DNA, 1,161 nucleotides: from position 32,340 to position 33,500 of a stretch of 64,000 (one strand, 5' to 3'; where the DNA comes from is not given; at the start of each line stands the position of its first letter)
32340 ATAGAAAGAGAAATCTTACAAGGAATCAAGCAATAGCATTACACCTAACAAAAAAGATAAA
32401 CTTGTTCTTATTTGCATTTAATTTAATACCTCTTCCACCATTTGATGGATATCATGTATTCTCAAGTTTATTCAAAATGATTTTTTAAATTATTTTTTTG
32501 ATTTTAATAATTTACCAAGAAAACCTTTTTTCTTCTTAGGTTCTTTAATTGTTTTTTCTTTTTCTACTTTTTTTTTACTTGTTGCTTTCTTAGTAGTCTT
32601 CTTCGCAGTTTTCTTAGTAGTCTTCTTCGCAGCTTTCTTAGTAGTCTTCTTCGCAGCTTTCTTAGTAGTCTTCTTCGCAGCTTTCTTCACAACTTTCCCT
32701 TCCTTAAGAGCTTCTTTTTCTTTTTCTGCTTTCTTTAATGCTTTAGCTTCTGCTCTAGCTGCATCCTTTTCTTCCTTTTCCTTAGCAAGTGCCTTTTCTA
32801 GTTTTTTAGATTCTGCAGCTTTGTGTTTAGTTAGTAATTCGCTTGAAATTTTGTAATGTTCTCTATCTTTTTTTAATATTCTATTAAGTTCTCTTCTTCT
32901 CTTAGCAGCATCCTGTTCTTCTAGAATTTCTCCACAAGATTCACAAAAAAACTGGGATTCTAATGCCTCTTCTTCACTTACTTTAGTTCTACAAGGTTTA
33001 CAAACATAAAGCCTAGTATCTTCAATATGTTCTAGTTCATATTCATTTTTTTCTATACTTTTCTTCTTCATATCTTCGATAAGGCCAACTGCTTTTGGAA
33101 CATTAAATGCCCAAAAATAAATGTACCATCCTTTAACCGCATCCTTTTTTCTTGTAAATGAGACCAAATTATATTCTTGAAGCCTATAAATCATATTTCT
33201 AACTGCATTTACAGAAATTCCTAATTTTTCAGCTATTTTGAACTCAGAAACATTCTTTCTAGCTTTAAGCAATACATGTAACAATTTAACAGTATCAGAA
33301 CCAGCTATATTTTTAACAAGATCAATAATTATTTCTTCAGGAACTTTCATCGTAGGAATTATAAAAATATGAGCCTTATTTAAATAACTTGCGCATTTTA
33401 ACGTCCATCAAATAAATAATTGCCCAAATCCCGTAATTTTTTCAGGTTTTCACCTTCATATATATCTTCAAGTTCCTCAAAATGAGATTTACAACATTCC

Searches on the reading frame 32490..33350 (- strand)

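Call 72: search_protein_families(library=pfam, max_evalue=0.001, proteins=[window:32490-33350:-])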
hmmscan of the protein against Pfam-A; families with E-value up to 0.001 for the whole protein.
window:32490-33350:- (286 aa): 2 families
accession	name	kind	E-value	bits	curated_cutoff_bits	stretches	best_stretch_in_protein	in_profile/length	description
PF02002.24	TFIIE_alpha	-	1.8e-14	53.9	22.9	1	8-107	3-101/105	TFIIE alpha subunit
PF08279.18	HTH_11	-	4.9e-06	26.8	25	1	22-61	4-43/55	HTH domain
